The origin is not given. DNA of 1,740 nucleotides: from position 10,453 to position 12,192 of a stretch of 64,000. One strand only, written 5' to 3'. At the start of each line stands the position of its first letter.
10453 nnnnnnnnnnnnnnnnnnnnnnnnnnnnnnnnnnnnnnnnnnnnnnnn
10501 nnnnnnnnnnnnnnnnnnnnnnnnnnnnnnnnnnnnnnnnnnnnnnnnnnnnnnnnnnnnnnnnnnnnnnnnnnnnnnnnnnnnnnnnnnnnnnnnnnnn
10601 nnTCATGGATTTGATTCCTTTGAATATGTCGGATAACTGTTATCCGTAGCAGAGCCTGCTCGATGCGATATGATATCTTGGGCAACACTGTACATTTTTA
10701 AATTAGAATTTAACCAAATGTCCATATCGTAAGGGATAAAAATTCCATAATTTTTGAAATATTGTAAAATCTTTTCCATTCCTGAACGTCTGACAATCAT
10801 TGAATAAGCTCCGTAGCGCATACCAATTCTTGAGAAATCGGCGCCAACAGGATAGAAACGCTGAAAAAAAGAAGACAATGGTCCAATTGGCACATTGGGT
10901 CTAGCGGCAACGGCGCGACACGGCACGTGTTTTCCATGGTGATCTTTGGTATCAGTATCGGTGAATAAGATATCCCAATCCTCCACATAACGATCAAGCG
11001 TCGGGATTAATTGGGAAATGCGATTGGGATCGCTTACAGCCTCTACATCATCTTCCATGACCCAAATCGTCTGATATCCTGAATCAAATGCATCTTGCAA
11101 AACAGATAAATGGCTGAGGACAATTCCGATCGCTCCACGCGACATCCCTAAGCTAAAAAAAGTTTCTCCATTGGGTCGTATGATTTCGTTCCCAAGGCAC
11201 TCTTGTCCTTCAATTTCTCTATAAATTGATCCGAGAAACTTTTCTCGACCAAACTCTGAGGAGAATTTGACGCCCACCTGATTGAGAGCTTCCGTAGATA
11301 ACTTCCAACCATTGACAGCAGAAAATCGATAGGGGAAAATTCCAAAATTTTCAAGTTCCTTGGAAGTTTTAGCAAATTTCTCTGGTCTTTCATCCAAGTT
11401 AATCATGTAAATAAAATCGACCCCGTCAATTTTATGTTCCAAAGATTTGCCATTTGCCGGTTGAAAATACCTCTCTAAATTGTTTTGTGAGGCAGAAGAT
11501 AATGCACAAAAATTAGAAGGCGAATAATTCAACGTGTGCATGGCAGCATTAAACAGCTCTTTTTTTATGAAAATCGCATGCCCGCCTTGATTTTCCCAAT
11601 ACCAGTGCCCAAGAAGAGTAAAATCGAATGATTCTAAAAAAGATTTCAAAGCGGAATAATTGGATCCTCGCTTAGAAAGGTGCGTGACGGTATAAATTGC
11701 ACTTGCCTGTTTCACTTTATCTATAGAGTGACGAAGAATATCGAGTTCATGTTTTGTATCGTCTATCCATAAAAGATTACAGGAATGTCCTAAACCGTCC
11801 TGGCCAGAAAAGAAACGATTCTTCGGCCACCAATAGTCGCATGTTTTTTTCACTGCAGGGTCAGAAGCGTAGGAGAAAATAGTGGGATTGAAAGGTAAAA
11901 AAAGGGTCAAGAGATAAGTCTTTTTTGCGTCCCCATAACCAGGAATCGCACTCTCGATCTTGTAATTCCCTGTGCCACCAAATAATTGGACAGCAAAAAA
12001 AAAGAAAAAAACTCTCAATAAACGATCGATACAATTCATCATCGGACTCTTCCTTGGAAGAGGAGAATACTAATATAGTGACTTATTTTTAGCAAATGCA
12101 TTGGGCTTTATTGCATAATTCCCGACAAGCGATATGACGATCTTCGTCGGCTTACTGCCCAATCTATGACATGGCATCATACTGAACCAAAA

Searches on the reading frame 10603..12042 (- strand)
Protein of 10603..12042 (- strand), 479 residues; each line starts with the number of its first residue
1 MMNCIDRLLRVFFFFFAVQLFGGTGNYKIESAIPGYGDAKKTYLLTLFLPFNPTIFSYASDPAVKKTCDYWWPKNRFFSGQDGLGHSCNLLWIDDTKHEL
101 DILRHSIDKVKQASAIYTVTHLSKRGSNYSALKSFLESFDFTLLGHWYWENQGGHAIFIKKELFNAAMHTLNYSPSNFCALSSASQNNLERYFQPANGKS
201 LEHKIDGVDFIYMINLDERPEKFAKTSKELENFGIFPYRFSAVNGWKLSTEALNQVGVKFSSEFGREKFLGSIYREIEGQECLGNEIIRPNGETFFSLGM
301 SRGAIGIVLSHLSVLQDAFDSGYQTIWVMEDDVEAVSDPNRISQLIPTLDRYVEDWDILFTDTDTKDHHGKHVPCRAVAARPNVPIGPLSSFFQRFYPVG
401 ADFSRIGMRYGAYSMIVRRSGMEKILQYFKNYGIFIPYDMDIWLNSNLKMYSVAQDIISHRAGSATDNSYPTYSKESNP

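Call 62: search_protein_families(library=pfam, proteins=[window:10603-12042:-], max_evalue=0.00001)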
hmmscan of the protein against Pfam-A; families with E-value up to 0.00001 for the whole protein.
window:10603-12042:- (479 aa): 1 family
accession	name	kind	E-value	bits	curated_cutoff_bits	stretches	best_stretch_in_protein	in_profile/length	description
PF01755.23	Glyco_transf_25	-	5.4e-08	33.4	24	1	210-342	3-105/199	Glycosyltransferase family 25 (LPS biosynthesis protein)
